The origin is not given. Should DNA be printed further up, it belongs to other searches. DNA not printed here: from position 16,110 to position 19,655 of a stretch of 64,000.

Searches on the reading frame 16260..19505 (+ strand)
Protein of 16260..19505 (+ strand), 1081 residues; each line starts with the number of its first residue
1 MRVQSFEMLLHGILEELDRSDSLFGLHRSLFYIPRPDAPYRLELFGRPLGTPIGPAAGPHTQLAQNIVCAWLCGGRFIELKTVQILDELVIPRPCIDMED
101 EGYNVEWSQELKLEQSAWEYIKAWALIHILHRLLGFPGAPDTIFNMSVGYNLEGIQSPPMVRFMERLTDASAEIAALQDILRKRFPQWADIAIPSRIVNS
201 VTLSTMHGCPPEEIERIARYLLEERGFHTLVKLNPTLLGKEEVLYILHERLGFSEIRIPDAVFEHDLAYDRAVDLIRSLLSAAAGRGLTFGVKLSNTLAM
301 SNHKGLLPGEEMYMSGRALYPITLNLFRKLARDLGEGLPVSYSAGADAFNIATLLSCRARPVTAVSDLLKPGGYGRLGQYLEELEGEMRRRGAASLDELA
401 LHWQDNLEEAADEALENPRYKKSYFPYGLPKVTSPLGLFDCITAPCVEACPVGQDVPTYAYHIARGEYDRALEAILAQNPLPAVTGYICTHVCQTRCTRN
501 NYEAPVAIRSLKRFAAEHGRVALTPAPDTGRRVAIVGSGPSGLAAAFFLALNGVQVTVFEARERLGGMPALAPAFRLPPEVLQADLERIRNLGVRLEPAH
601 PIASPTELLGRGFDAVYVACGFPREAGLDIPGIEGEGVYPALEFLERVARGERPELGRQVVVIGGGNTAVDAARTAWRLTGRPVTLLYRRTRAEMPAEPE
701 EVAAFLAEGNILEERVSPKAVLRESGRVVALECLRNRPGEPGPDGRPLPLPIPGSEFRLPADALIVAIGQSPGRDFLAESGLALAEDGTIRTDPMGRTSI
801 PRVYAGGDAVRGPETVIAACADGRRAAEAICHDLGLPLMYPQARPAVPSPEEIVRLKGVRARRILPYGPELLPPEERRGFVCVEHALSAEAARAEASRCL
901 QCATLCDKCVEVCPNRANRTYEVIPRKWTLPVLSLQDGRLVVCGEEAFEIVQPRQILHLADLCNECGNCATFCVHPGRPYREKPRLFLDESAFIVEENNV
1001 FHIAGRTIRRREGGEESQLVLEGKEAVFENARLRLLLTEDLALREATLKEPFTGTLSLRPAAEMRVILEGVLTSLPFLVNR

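Call 72: search_protein_families(library=pfam, proteins=[window:16260-19505:+], max_evalue=0.00001)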
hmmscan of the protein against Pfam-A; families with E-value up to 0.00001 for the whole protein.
window:16260-19505:+ (1081 aa): 9 families
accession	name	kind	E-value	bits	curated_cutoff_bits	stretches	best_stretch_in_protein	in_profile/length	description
PF07992.20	Pyr_redox_2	-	1.9e-33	116.6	26.1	1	532-823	2-291/291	Pyridine nucleotide-disulphide oxidoreductase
PF14691.11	Fer4_20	-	1.5e-20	73.5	25.8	1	440-518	26-107/113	Dihydroprymidine dehydrogenase domain II, 4Fe-4S cluster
PF00070.33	Pyr_redox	-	9.5e-10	39.3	22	0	532-566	1-35/82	Pyridine nucleotide-disulphide oxidoreductase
PF13450.12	NAD_binding_8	-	1.6e-09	38.3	21.9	1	535-567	1-33/68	NAD(P)-binding Rossmann-like domain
PF13738.12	Pyr_redox_3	-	2.2e-09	37.4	30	0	657-694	164-200/305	Pyridine nucleotide-disulphide oxidoreductase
PF01593.30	Amino_oxidase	-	3.6e-07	30.3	19.8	0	541-567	2-28/443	Flavin containing amine oxidoreductase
PF12831.13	FAD_oxidored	-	1.1e-06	28.7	27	0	533-568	2-37/416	FAD dependent oxidoreductase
PF01266.30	DAO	-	2.3e-06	27.8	27.9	0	532-566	1-35/353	FAD dependent oxidoreductase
PF01494.25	FAD_binding_3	-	9.7e-06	25.5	22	0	533-563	4-34/349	FAD binding domain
